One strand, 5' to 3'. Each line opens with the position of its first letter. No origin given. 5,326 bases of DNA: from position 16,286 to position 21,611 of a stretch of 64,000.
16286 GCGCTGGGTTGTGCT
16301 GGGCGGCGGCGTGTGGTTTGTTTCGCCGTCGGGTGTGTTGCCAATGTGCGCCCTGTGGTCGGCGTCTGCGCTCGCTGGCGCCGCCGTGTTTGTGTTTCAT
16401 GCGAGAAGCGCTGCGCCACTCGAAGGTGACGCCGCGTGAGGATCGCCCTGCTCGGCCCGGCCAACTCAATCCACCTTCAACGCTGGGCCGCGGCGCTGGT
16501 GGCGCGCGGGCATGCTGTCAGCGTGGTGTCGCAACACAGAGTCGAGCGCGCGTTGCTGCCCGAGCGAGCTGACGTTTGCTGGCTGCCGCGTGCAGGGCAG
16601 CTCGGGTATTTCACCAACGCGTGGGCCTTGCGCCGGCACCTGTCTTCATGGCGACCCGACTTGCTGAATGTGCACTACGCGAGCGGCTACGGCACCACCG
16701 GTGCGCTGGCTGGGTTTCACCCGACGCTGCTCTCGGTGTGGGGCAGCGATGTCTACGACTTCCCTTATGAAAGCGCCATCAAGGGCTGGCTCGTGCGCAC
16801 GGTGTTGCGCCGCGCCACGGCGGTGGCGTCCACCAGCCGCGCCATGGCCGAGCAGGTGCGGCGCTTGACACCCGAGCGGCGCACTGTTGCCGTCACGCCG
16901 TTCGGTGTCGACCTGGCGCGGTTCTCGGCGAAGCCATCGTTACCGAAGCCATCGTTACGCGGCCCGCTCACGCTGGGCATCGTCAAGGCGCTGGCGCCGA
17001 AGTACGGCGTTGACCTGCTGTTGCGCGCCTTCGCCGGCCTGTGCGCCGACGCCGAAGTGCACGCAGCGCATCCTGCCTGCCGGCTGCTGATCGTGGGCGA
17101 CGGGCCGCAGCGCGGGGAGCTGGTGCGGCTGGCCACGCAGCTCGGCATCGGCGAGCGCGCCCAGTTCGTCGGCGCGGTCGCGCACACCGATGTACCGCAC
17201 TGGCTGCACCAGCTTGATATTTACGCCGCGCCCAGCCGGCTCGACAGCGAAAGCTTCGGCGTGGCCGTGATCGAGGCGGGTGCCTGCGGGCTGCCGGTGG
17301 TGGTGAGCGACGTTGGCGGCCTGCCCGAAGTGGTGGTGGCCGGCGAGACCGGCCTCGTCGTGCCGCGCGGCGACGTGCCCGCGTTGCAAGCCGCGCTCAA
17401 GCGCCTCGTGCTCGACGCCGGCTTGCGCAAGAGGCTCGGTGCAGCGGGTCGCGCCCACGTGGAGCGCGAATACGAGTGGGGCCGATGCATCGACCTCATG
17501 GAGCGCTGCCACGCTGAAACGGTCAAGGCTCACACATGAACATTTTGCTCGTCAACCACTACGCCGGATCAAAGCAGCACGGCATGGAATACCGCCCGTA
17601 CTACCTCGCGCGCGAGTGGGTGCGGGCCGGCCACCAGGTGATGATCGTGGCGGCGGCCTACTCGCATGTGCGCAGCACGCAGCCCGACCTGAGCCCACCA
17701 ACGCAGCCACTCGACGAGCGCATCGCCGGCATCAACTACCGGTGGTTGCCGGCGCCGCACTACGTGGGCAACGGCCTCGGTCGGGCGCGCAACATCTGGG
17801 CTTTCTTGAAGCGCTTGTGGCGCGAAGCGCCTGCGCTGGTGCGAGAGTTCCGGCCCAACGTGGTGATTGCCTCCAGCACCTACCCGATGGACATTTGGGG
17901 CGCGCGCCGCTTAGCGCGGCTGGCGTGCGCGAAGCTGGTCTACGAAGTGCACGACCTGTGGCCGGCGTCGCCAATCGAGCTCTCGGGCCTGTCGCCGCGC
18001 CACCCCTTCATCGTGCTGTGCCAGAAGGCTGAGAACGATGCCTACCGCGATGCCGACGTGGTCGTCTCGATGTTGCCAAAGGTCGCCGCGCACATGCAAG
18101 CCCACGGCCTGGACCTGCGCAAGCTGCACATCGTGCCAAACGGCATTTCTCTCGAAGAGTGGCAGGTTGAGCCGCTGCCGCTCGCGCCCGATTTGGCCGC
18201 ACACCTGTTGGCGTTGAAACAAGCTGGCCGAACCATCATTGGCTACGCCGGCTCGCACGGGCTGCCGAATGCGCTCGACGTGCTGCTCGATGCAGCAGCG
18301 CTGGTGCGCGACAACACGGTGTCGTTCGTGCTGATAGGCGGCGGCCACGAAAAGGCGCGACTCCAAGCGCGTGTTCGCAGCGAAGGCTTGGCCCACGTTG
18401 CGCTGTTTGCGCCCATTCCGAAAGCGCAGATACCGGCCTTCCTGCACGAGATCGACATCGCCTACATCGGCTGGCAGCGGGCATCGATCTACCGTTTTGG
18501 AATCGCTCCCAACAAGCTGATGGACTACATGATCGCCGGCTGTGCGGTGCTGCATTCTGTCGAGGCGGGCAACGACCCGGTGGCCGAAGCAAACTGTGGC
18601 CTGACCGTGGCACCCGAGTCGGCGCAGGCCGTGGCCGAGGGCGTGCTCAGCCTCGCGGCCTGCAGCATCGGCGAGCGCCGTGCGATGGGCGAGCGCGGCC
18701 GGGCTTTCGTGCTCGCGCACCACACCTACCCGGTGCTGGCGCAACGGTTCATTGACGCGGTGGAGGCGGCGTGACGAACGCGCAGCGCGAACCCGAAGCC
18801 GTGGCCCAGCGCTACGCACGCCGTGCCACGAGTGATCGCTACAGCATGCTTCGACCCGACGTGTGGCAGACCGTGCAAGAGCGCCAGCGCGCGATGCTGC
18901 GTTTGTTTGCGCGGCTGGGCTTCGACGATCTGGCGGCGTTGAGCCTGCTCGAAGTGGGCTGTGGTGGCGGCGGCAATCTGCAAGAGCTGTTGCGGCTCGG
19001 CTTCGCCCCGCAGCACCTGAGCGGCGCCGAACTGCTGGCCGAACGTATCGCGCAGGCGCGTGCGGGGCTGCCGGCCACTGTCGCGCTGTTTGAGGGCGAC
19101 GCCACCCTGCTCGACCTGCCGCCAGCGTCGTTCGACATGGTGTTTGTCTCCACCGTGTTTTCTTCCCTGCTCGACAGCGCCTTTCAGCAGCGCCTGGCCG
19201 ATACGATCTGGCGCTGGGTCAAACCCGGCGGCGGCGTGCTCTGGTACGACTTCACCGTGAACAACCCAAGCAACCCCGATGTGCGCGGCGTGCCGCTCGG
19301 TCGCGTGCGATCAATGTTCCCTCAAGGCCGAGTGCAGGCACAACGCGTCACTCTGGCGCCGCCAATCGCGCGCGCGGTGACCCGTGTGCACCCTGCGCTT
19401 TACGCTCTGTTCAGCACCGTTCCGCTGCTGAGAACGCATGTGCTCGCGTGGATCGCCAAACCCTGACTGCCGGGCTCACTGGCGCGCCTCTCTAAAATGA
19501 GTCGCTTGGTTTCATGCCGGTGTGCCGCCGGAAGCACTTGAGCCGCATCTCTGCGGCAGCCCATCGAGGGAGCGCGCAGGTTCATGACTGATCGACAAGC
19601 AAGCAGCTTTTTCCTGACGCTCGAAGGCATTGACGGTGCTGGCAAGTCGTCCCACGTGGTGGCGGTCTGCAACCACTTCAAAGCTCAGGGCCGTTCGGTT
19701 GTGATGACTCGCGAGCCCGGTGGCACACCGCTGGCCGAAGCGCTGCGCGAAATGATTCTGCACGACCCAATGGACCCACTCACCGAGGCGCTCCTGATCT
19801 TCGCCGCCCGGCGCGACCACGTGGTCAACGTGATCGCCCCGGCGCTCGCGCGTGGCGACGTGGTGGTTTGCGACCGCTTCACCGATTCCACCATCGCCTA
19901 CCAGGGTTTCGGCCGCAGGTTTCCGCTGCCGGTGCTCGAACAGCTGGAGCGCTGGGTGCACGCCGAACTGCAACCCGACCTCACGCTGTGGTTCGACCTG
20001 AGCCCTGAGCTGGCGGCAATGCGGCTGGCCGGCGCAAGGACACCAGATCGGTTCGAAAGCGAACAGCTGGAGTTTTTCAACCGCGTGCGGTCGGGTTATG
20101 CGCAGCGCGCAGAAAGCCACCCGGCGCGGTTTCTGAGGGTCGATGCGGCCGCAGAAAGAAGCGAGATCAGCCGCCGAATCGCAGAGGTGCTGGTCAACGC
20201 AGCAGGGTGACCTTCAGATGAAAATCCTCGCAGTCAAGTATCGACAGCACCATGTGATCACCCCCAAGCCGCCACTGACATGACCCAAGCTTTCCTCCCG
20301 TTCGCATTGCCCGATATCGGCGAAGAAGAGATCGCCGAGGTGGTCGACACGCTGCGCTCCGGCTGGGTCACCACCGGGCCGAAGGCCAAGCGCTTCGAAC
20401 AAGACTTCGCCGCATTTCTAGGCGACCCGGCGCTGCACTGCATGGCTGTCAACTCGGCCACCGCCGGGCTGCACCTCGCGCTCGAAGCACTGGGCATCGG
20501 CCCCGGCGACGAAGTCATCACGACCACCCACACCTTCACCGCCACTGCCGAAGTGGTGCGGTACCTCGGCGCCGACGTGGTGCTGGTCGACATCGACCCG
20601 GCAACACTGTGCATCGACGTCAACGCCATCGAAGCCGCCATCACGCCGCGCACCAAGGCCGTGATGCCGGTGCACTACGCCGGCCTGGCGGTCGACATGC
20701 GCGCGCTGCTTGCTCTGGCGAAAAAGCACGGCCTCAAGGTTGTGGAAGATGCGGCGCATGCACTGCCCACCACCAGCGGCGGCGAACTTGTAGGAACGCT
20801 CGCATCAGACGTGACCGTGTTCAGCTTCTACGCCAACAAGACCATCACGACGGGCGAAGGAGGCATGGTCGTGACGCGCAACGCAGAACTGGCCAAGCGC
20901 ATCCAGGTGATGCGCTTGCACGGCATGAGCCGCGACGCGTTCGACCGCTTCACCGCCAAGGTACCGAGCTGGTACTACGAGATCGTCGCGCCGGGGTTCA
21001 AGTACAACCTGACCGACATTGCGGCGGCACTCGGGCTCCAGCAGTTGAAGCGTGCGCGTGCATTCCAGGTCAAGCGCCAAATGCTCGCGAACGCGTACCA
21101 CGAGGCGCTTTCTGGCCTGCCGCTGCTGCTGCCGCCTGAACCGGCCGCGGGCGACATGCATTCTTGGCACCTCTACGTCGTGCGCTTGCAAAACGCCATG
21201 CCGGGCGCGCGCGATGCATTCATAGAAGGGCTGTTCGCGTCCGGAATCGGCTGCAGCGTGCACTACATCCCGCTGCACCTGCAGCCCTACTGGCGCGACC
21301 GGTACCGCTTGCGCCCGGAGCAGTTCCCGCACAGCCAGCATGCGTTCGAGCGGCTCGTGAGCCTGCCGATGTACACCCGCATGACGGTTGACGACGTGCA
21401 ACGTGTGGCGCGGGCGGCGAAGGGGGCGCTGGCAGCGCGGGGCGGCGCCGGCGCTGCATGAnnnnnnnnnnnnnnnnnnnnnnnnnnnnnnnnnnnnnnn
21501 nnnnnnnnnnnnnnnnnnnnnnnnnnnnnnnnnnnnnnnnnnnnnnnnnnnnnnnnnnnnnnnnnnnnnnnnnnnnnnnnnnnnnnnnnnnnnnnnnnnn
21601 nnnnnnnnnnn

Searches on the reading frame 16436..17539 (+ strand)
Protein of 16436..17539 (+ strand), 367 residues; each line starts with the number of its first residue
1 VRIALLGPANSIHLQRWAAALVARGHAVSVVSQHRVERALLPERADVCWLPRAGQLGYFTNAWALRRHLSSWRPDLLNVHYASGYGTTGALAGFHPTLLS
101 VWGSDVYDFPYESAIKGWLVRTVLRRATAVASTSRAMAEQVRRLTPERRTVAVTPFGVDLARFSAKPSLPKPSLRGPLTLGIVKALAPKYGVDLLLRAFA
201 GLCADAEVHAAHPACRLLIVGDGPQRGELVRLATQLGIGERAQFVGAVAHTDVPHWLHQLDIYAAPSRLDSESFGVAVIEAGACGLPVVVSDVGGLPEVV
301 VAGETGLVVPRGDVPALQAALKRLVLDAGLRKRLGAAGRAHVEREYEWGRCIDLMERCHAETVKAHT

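Call 8: search_protein_families(library=pfam, proteins=[window:16436-17539:+], max_evalue=0.001)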
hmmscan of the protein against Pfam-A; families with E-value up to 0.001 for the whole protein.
window:16436-17539:+ (367 aa): 7 families
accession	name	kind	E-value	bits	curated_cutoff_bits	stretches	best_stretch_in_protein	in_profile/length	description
PF00534.26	Glycos_transf_1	-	2.2e-39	135.2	26.4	1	177-340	15-171/172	Glycosyl transferases group 1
PF13692.12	Glyco_trans_1_4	-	1.5e-33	116.5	27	1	179-326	3-141/142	Glycosyl transferases group 1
PF13477.12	Glyco_trans_4_2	-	9.8e-27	94.3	23.4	1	2-134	1-139/139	Glycosyl transferase 4-like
PF13579.12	Glyco_trans_4_4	-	2.2e-17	64.3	29.7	1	13-157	6-158/158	Glycosyl transferase 4-like domain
PF13439.12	Glyco_transf_4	-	6.7e-15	56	28.5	1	12-162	6-170/170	Glycosyltransferase Family 4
PF13524.12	Glyco_trans_1_2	-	1.8e-10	41.4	25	1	212-352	12-139/144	Glycosyl transferase-like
PF20706.3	GT4-conflict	-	4.6e-08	32.9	26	1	118-352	138-382/385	Family 4 Glycosyltransferase in conflict systems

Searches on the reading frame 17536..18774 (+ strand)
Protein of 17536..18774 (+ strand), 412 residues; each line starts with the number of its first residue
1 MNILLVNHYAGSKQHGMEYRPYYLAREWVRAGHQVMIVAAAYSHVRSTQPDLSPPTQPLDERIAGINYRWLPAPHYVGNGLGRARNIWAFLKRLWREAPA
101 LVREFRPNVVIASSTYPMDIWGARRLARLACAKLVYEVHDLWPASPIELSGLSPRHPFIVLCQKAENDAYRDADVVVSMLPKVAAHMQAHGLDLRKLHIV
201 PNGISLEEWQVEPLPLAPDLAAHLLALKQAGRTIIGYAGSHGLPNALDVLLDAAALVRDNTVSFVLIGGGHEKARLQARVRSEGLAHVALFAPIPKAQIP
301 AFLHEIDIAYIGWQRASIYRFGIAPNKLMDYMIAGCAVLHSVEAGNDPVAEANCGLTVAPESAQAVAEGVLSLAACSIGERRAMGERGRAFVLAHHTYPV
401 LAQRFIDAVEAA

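Call 8: search_protein_families(library=pfam, proteins=[window:17536-18774:+], max_evalue=0.001)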
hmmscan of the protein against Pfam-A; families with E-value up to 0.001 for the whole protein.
window:17536-18774:+ (412 aa): 5 families
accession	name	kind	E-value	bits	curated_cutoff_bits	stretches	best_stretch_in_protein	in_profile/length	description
PF13579.12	Glyco_trans_4_4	-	5.5e-21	76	29.7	1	16-203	2-158/158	Glycosyl transferase 4-like domain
PF13439.12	Glyco_transf_4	-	6.4e-19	69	28.5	1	16-207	3-169/170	Glycosyltransferase Family 4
PF13692.12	Glyco_trans_1_4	-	5e-13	50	27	1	233-374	2-140/142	Glycosyl transferases group 1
PF00534.26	Glycos_transf_1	-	1.2e-11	44.9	26.4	1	231-390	14-171/172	Glycosyl transferases group 1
PF13524.12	Glyco_trans_1_2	-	1.4e-06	28.8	25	1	262-406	15-143/144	Glycosyl transferase-like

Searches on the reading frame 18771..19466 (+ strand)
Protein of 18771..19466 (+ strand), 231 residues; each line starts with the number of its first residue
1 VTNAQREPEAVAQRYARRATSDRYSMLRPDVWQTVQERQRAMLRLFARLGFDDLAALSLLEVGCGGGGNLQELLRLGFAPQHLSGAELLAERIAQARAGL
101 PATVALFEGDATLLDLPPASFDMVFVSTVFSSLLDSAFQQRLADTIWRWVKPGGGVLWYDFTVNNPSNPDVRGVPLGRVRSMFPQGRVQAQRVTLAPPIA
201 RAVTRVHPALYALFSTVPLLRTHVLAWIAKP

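Call 8: search_protein_families(library=pfam, proteins=[window:18771-19466:+], max_evalue=0.001)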
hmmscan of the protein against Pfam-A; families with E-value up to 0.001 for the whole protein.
window:18771-19466:+ (231 aa): 5 families
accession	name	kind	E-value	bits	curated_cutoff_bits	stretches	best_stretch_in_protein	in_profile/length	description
PF13649.12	Methyltransf_25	-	2.7e-12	47.6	27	1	60-154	2-97/97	Methyltransferase domain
PF08241.18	Methyltransf_11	-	1.1e-11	45.7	21.2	1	60-155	1-92/95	Methyltransferase domain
PF13489.12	Methyltransf_23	-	8.7e-09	35.7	27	1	37-165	4-123/164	Methyltransferase domain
PF08242.18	Methyltransf_12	-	2e-08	35.3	30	1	60-155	1-97/98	Methyltransferase domain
PF13847.12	Methyltransf_31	-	4.2e-05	23.7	27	1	56-162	4-113/145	Methyltransferase domain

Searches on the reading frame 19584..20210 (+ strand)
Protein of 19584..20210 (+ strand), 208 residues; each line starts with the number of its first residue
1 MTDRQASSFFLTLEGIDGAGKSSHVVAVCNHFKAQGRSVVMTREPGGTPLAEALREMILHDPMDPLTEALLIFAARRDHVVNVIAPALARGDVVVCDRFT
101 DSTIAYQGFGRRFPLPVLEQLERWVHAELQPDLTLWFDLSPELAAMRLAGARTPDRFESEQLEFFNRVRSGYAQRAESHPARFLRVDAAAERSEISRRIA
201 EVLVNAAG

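Call 8: search_protein_families(library=pfam, proteins=[window:19584-20210:+], max_evalue=0.001)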
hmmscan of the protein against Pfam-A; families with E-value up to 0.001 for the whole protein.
window:19584-20210:+ (208 aa): 1 family
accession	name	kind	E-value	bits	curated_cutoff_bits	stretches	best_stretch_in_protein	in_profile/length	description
PF02223.23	Thymidylate_kin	-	1e-47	162.7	27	1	13-199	1-185/185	Thymidylate kinase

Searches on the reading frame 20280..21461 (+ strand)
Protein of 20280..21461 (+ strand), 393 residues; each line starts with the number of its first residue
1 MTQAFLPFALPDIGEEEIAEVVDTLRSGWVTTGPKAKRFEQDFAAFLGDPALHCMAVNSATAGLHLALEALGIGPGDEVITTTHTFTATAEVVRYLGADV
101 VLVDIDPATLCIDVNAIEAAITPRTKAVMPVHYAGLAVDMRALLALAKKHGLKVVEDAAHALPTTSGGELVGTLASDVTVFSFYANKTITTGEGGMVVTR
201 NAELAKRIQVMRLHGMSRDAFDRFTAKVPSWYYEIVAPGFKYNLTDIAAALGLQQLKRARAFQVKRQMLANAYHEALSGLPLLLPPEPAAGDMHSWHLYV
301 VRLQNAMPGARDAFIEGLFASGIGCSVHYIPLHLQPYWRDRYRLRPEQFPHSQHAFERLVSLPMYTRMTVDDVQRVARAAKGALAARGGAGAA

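Call 8: search_protein_families(library=pfam, proteins=[window:20280-21461:+], max_evalue=0.001)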
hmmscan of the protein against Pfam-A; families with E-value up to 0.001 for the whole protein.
window:20280-21461:+ (393 aa): 5 families
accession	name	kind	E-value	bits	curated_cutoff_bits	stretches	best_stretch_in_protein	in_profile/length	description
PF01041.23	DegT_DnrJ_EryC1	-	2e-131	438.9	19.8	1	12-379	2-358/360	DegT/DnrJ/EryC1/StrS aminotransferase family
PF01212.27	Beta_elim_lyase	-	2e-08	34.4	27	1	34-215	32-227/288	Beta-eliminating lyase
PF01053.26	Cys_Met_Meta_PP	-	8.8e-08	31.5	27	1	34-224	52-239/381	Cys/Met metabolism PLP-dependent enzyme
PF00266.25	Aminotran_5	-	4.4e-07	29.7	21.5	1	37-165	46-183/371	Aminotransferase class-V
PF00155.27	Aminotran_1_2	-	3.6e-06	26.8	19.7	1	36-161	44-189/361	Aminotransferase class I and II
